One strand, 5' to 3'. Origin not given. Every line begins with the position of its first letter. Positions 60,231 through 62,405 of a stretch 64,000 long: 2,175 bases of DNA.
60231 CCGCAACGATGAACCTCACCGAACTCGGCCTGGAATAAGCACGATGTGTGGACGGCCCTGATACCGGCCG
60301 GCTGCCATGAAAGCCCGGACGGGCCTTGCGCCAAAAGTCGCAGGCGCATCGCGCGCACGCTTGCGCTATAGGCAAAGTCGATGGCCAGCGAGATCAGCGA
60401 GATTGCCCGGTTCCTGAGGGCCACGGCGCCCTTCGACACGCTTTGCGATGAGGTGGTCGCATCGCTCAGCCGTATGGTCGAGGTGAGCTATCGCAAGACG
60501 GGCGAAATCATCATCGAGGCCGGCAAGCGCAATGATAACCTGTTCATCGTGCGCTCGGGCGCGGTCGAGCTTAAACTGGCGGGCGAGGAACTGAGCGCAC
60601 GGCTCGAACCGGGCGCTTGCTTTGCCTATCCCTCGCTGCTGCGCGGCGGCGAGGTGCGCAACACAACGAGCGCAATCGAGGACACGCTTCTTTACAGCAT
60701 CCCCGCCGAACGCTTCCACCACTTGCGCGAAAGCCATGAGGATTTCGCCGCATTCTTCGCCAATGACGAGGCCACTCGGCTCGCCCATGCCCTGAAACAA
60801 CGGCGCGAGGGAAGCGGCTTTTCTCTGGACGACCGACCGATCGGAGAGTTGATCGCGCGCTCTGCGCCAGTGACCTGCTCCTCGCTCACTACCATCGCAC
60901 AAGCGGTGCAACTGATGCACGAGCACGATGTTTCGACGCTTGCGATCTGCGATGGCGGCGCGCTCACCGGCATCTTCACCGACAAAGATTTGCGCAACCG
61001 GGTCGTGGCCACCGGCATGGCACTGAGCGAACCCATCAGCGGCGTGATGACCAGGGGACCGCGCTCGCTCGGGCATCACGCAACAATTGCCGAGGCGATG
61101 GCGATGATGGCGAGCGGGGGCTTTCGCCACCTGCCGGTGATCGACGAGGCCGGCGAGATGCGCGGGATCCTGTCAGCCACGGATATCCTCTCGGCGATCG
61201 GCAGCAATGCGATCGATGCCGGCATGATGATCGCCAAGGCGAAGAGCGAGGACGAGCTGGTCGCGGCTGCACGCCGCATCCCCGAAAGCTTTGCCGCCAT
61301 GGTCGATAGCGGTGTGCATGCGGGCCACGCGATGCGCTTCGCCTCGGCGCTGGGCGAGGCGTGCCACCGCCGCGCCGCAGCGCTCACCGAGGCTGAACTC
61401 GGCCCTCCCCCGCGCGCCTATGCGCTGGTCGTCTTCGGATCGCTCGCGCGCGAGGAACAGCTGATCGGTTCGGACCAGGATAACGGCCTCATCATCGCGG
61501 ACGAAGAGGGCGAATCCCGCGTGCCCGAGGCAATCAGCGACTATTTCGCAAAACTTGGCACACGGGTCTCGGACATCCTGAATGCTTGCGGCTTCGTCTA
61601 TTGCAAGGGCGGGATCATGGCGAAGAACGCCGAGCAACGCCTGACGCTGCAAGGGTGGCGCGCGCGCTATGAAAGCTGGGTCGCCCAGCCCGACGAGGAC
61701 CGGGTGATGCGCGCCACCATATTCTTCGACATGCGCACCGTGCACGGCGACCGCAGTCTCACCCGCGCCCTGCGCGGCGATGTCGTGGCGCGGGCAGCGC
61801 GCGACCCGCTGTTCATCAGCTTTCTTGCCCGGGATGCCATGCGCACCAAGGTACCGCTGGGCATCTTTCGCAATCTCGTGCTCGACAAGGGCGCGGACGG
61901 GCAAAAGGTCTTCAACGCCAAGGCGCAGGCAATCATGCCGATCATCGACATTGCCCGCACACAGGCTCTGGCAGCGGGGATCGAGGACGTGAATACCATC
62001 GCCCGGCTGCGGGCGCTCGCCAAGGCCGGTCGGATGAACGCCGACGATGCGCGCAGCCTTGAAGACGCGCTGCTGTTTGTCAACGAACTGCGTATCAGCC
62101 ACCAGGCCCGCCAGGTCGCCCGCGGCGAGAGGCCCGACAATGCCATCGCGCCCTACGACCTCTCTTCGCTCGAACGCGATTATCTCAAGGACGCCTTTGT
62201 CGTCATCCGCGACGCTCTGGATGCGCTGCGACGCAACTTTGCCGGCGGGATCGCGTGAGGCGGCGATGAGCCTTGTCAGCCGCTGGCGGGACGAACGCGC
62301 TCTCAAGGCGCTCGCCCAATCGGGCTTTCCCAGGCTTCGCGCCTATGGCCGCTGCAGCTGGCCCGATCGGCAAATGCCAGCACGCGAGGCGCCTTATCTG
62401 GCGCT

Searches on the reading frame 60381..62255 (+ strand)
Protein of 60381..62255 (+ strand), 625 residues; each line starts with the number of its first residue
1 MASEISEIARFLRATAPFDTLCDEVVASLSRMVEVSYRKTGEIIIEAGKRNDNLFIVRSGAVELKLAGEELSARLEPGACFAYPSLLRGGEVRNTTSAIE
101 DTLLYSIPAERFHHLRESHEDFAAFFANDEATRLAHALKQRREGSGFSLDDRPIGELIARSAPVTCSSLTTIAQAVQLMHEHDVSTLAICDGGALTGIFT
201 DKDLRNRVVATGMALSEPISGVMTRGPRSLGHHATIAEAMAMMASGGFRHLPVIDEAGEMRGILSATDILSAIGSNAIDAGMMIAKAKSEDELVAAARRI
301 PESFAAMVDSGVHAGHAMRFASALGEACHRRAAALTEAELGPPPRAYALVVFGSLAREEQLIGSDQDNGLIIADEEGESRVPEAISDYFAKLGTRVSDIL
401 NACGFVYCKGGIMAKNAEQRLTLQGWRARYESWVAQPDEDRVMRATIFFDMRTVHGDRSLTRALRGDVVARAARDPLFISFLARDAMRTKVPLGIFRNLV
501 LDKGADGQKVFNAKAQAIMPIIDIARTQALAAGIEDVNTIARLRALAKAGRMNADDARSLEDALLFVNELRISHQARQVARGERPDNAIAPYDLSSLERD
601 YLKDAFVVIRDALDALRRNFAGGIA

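Call 47: search_protein_families(library=pfam, max_evalue=0.00001, proteins=[window:60381-62255:+])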
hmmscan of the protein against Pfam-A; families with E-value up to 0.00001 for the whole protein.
window:60381-62255:+ (625 aa): 4 families
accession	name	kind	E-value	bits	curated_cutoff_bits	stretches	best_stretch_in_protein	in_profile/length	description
PF10335.14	DUF294_C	-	6.8e-42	143.1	22.5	1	477-620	2-145/145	Putative nucleotidyltransferase substrate binding domain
PF03445.19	DUF294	-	3.6e-40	137.5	21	1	299-439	2-137/138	Putative nucleotidyltransferase DUF294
PF00571.33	CBS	-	2.4e-22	79.4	24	2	220-273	2-55/57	CBS domain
PF00027.35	cNMP_binding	-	8.6e-14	51.7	27.5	1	39-118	5-88/89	Cyclic nucleotide-binding domain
